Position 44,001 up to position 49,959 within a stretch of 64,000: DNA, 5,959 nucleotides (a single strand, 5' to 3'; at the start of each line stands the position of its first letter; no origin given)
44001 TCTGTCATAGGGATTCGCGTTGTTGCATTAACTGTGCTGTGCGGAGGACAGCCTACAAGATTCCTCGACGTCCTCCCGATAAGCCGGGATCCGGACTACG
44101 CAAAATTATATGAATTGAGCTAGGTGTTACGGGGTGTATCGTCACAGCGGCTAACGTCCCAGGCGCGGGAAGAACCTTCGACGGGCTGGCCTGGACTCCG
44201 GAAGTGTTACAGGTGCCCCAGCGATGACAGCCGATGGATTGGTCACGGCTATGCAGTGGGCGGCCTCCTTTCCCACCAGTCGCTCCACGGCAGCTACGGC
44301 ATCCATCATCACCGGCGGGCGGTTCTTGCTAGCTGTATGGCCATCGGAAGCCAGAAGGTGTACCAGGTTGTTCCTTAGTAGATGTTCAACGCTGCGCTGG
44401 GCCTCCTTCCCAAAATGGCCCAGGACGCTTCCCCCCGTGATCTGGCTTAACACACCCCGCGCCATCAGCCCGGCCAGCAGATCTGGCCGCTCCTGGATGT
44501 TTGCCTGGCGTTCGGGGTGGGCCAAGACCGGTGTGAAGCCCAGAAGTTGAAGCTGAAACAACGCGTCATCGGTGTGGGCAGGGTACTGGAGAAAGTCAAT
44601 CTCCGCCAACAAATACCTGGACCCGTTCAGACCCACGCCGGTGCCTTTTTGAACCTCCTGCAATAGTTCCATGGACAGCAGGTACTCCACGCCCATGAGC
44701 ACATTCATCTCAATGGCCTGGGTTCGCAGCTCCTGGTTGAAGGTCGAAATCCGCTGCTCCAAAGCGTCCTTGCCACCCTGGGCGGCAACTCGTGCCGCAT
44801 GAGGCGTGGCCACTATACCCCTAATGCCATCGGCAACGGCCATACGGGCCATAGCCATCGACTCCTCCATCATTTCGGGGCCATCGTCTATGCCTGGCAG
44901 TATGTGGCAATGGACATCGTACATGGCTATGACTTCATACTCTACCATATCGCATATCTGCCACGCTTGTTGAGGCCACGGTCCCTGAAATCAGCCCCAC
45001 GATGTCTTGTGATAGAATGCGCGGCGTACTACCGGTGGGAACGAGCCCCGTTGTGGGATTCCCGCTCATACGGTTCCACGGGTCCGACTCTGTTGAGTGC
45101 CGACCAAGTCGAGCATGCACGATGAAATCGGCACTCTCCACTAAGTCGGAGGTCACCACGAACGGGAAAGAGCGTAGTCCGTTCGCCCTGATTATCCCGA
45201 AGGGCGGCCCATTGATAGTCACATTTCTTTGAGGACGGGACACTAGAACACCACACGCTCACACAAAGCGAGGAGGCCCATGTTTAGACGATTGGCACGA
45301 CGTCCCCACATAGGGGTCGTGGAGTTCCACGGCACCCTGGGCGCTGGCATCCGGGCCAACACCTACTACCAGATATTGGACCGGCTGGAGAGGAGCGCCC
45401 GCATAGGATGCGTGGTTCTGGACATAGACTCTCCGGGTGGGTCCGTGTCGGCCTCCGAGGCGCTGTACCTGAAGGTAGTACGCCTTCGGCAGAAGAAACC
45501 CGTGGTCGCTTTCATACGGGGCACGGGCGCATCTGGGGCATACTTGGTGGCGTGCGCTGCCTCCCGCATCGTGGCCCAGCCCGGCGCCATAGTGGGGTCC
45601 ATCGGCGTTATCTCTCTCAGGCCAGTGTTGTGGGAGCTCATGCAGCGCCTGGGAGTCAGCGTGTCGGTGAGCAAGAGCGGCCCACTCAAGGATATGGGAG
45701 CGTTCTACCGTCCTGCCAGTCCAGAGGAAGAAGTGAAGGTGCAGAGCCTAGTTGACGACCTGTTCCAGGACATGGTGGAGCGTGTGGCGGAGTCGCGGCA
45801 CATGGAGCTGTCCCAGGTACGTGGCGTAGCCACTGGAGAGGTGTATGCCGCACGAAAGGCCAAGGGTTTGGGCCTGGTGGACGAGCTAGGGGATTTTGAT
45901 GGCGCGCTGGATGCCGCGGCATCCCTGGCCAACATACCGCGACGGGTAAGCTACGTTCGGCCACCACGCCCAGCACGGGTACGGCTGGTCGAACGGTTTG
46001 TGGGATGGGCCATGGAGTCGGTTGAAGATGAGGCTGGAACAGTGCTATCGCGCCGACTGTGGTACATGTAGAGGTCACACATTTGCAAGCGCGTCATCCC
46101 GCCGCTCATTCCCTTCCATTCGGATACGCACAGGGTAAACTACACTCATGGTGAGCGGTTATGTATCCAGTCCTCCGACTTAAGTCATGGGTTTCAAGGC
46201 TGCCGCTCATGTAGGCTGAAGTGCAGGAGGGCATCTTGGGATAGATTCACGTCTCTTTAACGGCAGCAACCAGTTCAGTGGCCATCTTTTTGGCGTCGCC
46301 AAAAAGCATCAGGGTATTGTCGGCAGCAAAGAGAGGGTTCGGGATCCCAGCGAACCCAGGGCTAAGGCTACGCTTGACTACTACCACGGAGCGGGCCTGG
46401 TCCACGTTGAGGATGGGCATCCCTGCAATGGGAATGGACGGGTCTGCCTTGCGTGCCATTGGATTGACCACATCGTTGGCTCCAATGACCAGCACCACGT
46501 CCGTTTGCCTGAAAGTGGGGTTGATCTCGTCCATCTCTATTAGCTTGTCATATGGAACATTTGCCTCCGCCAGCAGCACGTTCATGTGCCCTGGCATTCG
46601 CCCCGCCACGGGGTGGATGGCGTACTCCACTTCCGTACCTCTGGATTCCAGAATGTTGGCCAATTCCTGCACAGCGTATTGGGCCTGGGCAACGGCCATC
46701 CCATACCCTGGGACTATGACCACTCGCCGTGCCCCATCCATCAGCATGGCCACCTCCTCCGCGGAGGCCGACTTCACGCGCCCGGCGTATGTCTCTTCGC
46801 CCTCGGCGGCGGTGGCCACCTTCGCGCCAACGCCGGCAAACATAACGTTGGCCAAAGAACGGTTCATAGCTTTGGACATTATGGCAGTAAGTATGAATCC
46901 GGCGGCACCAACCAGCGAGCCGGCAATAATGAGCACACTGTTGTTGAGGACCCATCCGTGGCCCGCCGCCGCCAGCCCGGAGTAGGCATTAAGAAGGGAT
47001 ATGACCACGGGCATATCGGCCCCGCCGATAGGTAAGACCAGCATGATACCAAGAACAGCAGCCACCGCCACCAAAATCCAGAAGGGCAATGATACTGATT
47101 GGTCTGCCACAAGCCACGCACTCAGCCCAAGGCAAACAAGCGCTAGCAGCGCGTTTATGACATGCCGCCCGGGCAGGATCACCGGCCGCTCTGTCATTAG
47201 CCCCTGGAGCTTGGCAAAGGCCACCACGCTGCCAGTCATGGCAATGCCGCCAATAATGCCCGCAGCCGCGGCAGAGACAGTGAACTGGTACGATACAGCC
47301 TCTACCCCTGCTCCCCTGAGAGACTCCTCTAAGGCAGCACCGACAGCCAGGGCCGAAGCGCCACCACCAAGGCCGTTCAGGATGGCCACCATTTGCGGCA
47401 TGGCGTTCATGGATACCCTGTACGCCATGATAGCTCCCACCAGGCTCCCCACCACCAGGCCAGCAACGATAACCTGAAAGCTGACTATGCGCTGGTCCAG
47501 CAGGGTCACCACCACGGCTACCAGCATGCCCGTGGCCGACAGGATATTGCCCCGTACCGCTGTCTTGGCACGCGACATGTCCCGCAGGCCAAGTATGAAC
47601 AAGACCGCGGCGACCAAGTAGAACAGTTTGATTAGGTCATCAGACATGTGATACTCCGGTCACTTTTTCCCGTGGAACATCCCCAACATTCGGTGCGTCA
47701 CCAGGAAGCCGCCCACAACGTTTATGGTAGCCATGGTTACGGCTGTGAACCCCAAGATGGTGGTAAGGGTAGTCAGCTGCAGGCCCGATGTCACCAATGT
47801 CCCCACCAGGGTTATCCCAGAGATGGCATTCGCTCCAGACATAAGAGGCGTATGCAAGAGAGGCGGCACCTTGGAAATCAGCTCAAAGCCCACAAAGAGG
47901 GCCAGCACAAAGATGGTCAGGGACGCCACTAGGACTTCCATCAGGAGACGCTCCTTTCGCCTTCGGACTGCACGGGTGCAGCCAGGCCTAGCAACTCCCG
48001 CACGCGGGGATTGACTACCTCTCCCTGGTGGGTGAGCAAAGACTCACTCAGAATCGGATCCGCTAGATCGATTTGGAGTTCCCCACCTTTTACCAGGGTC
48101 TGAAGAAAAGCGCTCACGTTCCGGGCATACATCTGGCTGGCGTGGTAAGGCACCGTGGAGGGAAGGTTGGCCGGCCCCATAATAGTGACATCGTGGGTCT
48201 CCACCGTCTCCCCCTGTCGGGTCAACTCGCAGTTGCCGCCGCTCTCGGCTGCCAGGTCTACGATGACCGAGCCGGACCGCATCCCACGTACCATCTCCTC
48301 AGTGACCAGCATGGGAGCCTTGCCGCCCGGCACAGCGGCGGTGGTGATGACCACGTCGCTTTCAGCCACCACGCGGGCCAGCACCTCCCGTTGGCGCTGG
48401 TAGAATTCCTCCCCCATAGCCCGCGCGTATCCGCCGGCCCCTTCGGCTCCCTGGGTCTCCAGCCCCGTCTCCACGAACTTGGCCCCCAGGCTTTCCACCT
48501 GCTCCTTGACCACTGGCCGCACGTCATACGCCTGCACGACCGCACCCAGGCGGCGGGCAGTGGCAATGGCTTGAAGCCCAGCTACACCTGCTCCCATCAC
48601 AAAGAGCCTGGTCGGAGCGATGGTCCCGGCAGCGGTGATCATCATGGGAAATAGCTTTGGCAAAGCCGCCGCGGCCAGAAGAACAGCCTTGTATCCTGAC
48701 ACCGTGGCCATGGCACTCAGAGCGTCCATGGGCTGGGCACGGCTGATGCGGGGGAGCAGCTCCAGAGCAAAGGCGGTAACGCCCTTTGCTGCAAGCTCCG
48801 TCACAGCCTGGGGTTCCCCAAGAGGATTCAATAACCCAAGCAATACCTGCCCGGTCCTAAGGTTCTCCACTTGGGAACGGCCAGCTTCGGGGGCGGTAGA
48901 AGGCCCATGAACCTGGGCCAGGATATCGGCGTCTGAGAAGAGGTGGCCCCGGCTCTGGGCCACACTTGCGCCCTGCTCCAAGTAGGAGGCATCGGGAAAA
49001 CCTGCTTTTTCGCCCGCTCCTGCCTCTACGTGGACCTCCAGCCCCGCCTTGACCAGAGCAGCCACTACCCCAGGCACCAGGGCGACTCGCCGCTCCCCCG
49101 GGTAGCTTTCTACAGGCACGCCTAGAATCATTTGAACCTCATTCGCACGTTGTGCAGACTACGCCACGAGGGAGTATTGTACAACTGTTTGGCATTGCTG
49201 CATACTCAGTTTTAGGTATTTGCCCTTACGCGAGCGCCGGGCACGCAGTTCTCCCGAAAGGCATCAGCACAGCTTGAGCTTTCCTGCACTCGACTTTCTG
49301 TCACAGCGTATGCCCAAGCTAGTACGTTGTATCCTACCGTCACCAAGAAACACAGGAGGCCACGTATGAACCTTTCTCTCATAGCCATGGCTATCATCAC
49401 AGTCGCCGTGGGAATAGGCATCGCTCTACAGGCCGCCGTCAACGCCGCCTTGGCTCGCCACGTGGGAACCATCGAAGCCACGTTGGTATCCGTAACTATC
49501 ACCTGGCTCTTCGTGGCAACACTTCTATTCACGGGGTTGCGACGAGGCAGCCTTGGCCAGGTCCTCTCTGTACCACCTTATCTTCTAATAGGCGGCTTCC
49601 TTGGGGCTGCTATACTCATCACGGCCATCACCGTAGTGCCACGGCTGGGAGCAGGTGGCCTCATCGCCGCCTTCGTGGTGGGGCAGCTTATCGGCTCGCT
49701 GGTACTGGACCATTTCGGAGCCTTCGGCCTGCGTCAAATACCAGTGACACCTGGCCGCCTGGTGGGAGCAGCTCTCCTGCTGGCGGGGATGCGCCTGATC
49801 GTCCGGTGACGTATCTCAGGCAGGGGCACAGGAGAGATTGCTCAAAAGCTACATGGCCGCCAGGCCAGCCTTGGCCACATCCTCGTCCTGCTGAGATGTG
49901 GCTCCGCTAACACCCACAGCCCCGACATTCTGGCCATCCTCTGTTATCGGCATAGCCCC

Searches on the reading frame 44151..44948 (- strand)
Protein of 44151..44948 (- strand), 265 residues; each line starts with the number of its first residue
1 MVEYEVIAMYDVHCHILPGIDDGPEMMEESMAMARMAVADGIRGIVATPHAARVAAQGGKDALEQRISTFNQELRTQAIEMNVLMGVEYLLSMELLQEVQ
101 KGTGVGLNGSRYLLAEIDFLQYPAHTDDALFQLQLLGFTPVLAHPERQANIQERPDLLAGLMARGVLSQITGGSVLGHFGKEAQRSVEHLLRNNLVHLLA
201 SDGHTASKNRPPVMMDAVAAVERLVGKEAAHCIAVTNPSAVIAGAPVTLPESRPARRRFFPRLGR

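Call 8: search_protein_families(library=pfam, proteins=[window:44151-44948:-], max_evalue=0.001)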
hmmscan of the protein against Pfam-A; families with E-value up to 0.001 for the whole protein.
window:44151-44948:- (265 aa): 1 family
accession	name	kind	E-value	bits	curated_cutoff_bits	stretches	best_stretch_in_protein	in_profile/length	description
PF19567.5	CpsB_CapC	-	3.7e-57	193.9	27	1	10-242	2-233/234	Capsular polysaccharide synthesis, CpsB/CapC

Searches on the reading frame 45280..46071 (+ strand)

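Call 8: search_protein_families(library=pfam, proteins=[window:45280-46071:+], max_evalue=0.001)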
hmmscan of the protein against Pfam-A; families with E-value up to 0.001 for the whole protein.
window:45280-46071:+ (263 aa): 3 families
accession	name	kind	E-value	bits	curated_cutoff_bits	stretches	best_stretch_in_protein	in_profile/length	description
PF01343.23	Peptidase_S49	-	7.5e-44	149.8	24.9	1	69-219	3-153/154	Peptidase family S49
PF25145.1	NfeD1b_N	-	1.9e-06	28.1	40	1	40-112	29-99/189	NfeD1b, N-terminal domain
PF00574.28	CLP_protease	-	3.7e-05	24.1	20.2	1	26-95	30-97/182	Clp protease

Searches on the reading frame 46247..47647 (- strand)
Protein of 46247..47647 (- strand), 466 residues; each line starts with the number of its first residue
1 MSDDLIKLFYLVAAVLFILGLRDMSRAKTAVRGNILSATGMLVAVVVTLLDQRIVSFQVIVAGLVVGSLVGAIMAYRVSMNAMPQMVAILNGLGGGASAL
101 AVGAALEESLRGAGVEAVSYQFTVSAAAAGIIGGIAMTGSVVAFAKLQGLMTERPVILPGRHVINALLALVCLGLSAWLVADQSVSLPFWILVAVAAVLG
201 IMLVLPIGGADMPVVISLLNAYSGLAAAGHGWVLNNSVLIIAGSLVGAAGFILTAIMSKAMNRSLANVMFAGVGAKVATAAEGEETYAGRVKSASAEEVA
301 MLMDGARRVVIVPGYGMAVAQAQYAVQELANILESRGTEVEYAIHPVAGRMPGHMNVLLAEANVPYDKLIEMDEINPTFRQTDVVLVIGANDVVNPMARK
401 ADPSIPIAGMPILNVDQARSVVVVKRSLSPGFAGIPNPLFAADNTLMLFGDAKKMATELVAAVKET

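Call 8: search_protein_families(library=pfam, proteins=[window:46247-47647:-], max_evalue=0.001)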
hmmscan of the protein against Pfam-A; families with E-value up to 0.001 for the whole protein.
window:46247-47647:- (466 aa): 2 families
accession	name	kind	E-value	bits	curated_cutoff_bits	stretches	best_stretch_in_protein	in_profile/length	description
PF02233.22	PNTB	-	1.8e-179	597.9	31.7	1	7-461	2-455/456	NAD(P) transhydrogenase beta subunit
PF00205.28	TPP_enzyme_M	-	0.00012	22.2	30.4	0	297-391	2-87/137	Thiamine pyrophosphate enzyme, central domain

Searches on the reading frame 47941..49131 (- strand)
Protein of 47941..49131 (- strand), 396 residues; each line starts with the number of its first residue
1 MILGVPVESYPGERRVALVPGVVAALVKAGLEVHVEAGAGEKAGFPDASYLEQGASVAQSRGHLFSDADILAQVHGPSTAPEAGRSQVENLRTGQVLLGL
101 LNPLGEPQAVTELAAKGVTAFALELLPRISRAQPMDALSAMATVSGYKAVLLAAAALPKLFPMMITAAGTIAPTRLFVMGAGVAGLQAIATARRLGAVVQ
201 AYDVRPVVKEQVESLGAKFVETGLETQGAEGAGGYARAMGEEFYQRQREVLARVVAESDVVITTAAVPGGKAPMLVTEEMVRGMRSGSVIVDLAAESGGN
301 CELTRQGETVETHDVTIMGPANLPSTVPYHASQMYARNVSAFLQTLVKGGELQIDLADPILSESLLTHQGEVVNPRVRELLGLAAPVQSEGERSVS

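Call 8: search_protein_families(library=pfam, proteins=[window:47941-49131:-], max_evalue=0.001)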
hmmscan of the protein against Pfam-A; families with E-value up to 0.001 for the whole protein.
window:47941-49131:- (396 aa): 2 families
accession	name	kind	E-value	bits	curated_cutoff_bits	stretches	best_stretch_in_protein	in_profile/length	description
PF01262.27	AlaDh_PNT_C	-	5.9e-69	232.2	23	1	149-374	1-213/214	Alanine dehydrogenase/PNT, C-terminal domain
PF05222.21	AlaDh_PNT_N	-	1.7e-38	132.4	30.4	1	4-144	1-135/136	Alanine dehydrogenase/PNT, N-terminal domain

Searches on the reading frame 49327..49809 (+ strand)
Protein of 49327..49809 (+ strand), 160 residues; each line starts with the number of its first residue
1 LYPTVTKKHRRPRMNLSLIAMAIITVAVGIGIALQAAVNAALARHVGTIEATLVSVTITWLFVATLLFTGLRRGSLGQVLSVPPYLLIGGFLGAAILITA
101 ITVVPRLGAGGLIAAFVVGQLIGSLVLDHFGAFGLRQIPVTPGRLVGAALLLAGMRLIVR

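Call 8: search_protein_families(library=pfam, proteins=[window:49327-49809:+], max_evalue=0.001)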
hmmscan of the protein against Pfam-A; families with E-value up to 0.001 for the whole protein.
window:49327-49809:+ (160 aa): 1 family
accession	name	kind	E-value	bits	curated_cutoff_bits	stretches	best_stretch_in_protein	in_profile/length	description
PF04657.19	DMT_YdcZ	-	1.6e-32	113.1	24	1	21-156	2-139/140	Putative inner membrane exporter, YdcZ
